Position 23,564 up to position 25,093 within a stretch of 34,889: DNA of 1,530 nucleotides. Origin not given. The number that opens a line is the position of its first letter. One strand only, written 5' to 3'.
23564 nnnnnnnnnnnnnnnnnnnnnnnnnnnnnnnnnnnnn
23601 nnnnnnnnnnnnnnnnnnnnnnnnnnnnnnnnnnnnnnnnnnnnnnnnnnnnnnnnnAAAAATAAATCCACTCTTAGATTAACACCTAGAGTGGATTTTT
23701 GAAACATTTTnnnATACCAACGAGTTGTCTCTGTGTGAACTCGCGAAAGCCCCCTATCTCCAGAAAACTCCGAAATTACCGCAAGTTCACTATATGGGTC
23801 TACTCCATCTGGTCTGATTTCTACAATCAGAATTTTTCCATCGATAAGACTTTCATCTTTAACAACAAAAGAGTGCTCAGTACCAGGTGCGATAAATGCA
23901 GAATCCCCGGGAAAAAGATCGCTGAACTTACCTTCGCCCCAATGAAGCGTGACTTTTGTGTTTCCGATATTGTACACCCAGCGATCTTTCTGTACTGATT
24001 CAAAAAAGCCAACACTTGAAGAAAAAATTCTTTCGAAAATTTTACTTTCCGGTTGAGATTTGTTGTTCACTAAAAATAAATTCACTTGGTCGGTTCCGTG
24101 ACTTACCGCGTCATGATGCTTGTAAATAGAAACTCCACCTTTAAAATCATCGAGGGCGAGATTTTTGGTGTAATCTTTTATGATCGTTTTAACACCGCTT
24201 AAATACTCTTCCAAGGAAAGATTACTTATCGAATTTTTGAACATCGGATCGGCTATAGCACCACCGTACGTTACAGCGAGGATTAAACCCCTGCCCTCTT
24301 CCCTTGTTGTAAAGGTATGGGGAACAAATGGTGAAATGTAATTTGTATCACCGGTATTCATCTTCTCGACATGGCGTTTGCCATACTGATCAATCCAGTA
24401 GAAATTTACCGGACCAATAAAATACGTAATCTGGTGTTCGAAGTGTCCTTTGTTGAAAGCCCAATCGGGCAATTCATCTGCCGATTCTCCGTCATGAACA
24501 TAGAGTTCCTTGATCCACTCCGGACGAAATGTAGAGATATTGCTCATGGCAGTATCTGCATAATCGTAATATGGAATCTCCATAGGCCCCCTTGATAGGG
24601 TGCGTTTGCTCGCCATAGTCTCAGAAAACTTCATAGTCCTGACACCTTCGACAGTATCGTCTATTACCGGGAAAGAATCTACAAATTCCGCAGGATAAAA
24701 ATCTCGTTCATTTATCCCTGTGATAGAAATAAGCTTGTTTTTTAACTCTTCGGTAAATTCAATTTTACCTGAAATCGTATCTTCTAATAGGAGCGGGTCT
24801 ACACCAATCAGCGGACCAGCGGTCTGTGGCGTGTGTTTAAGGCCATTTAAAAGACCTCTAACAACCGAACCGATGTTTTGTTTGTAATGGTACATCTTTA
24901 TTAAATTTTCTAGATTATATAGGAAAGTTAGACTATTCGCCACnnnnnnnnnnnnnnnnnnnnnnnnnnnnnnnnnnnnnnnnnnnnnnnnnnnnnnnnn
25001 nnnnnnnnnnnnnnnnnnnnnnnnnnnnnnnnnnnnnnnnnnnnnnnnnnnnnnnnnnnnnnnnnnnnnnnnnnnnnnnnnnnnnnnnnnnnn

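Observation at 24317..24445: Metal-site motif of the bi-cupin matches methylphosphonate synthase rather than HEPD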

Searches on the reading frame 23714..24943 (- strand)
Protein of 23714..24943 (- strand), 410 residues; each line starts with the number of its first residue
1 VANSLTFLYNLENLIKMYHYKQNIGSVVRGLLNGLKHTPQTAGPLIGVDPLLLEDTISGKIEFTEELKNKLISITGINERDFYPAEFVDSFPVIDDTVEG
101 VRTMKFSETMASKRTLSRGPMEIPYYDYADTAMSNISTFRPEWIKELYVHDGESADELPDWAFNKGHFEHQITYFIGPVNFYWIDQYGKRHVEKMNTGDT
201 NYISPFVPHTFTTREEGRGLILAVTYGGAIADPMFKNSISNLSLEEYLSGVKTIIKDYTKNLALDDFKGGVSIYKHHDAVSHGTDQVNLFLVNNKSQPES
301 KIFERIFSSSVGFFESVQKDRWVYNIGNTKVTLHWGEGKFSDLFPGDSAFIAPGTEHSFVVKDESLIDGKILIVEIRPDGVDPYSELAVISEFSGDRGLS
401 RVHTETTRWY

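Call 5: search_solved_structures(query=window:23714-24943:-, max_evalue=1, show_alignments=4)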
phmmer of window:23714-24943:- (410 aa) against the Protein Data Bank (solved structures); distinct sequences matched with E-value up to 1: 7.
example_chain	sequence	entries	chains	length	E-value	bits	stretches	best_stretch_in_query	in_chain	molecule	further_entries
6b9s_A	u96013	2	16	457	4.5e-56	194.1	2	23-245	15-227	Methylphosphonate synthase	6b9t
6b9r_A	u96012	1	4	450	7.3e-41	144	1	26-231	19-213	Hydroxyethylphosphonate dioxygenase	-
5u55_A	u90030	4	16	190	2.6e-05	26.9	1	151-227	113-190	(S)-2-hydroxypropylphosphonic acid epoxidase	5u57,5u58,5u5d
4j1x_A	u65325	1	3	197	0.034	16.6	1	156-224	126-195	Epoxidase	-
1zz6_A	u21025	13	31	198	0.034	16.6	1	156-224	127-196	Hydroxypropylphosphonic Acid Epoxidase | Hydroxyprophylphosphonic Acid Epoxidase | EPOXIDASE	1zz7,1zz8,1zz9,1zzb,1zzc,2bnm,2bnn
1k51_A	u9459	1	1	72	0.75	12.2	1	274-333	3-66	Protein L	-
1hz5_A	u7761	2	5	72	0.95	11.8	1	274-333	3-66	PROTEIN L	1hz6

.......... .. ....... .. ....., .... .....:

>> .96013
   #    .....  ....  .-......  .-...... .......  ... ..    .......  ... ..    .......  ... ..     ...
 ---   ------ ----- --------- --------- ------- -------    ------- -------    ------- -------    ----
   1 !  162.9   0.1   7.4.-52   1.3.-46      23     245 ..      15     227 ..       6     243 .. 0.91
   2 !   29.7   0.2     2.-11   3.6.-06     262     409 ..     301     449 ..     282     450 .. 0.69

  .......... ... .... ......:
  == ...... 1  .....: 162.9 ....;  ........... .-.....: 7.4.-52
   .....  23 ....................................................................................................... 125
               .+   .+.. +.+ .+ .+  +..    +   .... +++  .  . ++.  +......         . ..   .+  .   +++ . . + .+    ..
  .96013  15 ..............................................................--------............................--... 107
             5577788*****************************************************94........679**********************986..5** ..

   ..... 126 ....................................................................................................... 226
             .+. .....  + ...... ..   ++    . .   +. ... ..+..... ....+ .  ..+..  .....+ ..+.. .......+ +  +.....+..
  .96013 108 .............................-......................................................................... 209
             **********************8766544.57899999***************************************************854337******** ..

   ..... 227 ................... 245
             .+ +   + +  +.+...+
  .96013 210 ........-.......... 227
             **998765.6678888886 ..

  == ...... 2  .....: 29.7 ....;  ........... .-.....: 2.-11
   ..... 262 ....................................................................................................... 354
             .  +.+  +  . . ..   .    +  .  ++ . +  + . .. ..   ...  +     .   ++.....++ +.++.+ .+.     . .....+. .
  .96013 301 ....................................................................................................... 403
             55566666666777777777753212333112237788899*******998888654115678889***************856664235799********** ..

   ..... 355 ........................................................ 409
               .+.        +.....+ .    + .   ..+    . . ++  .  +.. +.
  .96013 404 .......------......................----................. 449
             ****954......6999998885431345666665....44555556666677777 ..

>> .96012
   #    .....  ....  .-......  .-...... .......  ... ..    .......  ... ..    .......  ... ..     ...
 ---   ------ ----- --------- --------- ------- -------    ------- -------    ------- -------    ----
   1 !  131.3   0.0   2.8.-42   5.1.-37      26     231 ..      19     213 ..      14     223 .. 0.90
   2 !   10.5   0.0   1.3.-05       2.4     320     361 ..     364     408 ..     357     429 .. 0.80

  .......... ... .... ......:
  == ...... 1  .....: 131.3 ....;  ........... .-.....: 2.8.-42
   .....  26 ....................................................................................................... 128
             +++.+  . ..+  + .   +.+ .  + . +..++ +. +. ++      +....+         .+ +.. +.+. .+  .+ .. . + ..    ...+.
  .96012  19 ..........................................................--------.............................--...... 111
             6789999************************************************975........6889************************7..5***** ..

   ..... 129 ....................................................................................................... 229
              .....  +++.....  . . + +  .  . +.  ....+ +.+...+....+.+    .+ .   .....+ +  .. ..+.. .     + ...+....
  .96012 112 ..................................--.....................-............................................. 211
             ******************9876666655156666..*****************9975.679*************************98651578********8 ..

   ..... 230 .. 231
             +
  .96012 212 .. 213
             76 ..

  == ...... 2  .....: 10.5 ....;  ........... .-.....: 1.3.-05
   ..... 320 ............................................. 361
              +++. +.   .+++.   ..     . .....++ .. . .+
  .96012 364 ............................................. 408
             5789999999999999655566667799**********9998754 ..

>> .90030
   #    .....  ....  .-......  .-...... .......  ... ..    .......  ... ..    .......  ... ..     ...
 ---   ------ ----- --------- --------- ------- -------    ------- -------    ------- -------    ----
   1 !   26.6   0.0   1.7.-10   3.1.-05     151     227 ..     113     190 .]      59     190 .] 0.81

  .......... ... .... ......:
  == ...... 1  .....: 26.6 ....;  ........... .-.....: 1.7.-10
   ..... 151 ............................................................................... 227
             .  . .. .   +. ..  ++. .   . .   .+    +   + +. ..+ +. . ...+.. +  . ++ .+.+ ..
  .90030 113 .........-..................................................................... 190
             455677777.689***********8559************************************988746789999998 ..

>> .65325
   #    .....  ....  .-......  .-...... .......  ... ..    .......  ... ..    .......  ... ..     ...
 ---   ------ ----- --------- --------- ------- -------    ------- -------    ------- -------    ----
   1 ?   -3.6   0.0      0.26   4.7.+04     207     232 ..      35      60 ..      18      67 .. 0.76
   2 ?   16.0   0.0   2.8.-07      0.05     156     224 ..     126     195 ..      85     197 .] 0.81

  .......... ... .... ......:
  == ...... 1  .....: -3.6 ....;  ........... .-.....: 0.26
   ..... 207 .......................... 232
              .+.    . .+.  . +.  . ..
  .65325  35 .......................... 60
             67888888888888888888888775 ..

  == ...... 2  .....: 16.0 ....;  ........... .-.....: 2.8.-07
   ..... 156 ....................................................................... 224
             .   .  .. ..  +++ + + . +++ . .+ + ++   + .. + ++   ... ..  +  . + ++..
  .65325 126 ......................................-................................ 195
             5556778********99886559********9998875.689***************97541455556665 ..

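Call 6: search_protein_families(library=pfam, proteins=[window:23714-24943:-], max_evalue=0.01)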
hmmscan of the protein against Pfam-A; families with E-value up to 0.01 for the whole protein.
window:23714-24943:- (410 aa): 1 family
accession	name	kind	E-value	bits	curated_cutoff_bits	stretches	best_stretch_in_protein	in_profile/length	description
PF07883.17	Cupin_2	-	0.00014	21.9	27.2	0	332-362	30-59/70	Cupin domain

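Call 9: find_homologous_proteins(query=window:23714-24943:-, max_evalue=0.00001)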
Query window:23714-24943:- (410 aa): 116 proteins with E <= 0.00001 among 3560 candidates.
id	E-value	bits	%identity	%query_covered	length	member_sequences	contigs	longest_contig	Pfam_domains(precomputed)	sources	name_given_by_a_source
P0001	5.4e-268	907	100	96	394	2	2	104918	-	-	-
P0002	1.7e-235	800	87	96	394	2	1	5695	PF07883.18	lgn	-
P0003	8.3e-218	742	80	96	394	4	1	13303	-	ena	-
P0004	7.9e-143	495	61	95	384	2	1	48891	PF07883.18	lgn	-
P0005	1.7e-141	490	59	96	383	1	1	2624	PF07883.18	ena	-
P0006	3.2e-139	483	56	96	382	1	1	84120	PF07883.18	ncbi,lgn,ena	-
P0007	4.6e-139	482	56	96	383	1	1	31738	PF07883.18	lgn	-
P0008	1.1e-135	471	56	96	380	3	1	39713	-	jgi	-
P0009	9.8e-135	468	54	95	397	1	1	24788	PF07883.18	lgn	-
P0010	2.5e-133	463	53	95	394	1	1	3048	PF07883.18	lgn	-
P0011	3.9e-131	456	54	97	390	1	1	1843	PF07883.18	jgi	-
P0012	1.0e-130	455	54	96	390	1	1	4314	-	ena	-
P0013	3.8e-129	450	56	95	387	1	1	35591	-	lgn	-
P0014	1.4e-126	441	52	95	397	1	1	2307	PF07883.18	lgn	-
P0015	1.5e-123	431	53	95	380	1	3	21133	-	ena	-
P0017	1.5e-117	411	51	96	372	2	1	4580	PF07883.18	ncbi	-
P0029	3.7e-101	357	45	95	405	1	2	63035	PF07883.18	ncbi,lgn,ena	-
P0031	4.8e-100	354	46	95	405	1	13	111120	-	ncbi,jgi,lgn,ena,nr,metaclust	ncbi:hypothetical protein J4234_04040 [Candidatus Woesearchaeota archaeon]|nr:hypothetical protein [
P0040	2.1e-96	342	45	95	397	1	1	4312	PF07883.18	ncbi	-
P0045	3.4e-94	335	43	95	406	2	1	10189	PF07883.18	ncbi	-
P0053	4.3e-85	305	42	94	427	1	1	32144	PF07883.18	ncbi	-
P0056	7.7e-81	291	41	95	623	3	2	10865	PF00483.30,PF01128.26,PF12804.14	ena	-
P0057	1.7e-79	286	40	95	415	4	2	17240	-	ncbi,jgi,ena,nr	ncbi:MAG TPA: hypothetical protein VJG65_02195 [Patescibacteria group bacterium]|nr:hypothetical pro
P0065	1.5e-71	260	37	95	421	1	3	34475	PF07883.18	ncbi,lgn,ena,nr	ncbi:MAG: hypothetical protein IH934_06080 [Nanoarchaeota archaeon]|nr:hypothetical protein [Nanoarc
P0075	3.2e-49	186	43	52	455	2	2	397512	PF01381.29,PF13443.13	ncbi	ncbi:MAG: helix-turn-helix domain-containing protein [Agarilytica sp.]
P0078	1.3e-48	184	34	94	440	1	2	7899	PF01381.29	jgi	jgi:methylphosphonate synthase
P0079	1.4e-48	184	32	96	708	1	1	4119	PF12804.14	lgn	-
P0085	4.5e-46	176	43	52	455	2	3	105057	PF12844.14,PF01381.29,PF13560.13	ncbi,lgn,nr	ncbi:helix-turn-helix domain-containing protein [Candidatus Woesearchaeota archaeon]|nr:helix-turn-h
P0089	3.1e-44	170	39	52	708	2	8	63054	PF12804.14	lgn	-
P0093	3.6e-43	166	40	54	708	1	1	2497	PF00483.30,PF12804.14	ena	-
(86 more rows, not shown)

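Call 21: find_encoding_contigs(protein=P0001, flank=10000, max_places=4)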
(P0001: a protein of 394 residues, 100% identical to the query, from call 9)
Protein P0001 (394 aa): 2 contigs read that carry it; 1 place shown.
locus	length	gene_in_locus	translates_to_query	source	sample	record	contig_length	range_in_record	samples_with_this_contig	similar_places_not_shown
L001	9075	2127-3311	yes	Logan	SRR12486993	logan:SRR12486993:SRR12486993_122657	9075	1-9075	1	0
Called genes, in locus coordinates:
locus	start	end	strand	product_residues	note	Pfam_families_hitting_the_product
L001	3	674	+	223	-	?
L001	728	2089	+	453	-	PF01467:CTP_transf_like, PF13714:PEP_mutase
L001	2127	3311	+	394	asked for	-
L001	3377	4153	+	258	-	PF01522:Polysacc_deac_1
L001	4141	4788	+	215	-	PF13489:Methyltransf_23 (weak), PF08241:Methyltransf_11, PF13847:Methyltransf_31 (weak)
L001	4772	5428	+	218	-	PF13489:Methyltransf_23, PF08241:Methyltransf_11, PF13649:Methyltransf_25 (weak)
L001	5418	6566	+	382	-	PF13439:Glyco_transf_4, PF20706:GT4-conflict (weak), PF00534:Glycos_transf_1, PF13692:Glyco_trans_1_4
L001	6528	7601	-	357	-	PF04464:Glyphos_transf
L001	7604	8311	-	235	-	PF00483:NTP_transferase, PF12804:NTP_transf_3, PF20202:DUF6564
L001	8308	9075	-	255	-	?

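Call 23: find_related_loci(query=A1, collection=genome_contigs, flank=10000)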
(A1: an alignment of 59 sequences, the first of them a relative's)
Query A1 (394 aa) in genome_contigs; peptide patterns used: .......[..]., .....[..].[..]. (x = any residue, [..] = any of these).
58 stretches matched a pattern; 47 encode a relative of the query (tblastn E <= 1e-3); 47 distinct loci.
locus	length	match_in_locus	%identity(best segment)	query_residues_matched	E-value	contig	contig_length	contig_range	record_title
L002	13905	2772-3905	56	3-394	1e-144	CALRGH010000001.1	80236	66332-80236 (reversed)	MAG: Candidatus Nomurabacteria bacterium isolate TrH-25oct19-77 genome assembly, contig: TrH-25oct19-C367, whole genome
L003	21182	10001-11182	46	4-394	3e-107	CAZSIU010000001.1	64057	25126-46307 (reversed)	MAG TPA_asm: uncultured Methanosarcinales archaeon isolate SRP178908_co1_292 genome assembly, contig: NODE_216_length_64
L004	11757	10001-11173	46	4-394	1e-105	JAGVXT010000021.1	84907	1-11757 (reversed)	Candidatus Woesearchaeota archaeon isolate RIFCSPLOWO2_01_FULL_38_40 rifcsplowo2_01_scaffold_540, whole genome shotgun s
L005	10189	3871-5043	43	4-394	3e-98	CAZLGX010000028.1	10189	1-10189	MAG TPA_asm: uncultured Methanosarcinales archaeon isolate SRP269290_co3_950 genome assembly, contig: NODE_8452_length_1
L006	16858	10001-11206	40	4-394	2e-86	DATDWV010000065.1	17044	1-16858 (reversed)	MAG TPA_asm: Patescibacteria group bacterium isolate SMAG_U8121 k141_721061, whole genome shotgun sequence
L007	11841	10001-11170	37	4-394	8e-77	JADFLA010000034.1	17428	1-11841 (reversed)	MAG: Nanoarchaeota archaeon isolate B4T1B8 B4T1B8_NODE5641, whole genome shotgun sequence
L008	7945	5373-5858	61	4-167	2e-65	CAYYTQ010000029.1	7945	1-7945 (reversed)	MAG TPA_asm: uncultured Gammaproteobacteria bacterium isolate binchicken_co346_20 genome assembly, contig: NODE_2766_len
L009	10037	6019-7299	33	12-394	4e-58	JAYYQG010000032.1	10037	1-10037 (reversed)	MAG: Chloroflexota bacterium isolate DS_MAG44 DS_MAG44_0032, whole genome shotgun sequence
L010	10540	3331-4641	34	8-394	3e-57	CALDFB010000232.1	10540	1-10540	MAG: uncultured Marinicella sp. isolate R1_Bin_Bin_242_1 genome assembly, contig: c_000001132187, whole genome shotgun s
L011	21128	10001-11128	32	4-394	8e-51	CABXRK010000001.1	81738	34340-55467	MAG: uncultured Bacteroidetes bacterium isolate AG-319-P13 genome assembly, contig: AG-319-P13_NODE_1, whole genome shot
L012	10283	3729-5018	31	4-394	3e-50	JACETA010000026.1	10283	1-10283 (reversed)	MAG: Chloroflexi bacterium isolate MCMED-G30 Chloroflexi-MCMED-G30-C26, whole genome shotgun sequence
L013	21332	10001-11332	45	8-394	3e-50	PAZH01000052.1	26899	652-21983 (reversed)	MAG: Rhodospirillaceae bacterium isolate SP8 MHASMcontig_2496013, whole genome shotgun sequence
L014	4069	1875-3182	30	9-394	1e-49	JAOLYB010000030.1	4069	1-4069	Candidatus Nitrosopelagicus sp. isolate AH-558-N14 AH-558-N14_NODE_30, whole genome shotgun sequence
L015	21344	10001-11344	44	3-394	2e-48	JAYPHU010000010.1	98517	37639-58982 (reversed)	MAG: Rhodospirillaceae bacterium isolate 139577_S178_metabat_bins_sens.tsv.044 NODE_110_length_98517_cov_10.956765, whol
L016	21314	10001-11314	45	9-394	5e-48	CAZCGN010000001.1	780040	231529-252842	MAG TPA_asm: uncultured Methanosarcinales archaeon isolate SRP167671_co2_185 genome assembly, contig: NODE_2_length_7800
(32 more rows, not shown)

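Call 28: search_protein_families(library=ncbifam, proteins=[window:23714-24943:-], max_evalue=0.001)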
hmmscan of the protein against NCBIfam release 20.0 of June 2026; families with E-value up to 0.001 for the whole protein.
window:23714-24943:- (410 aa): 0 families
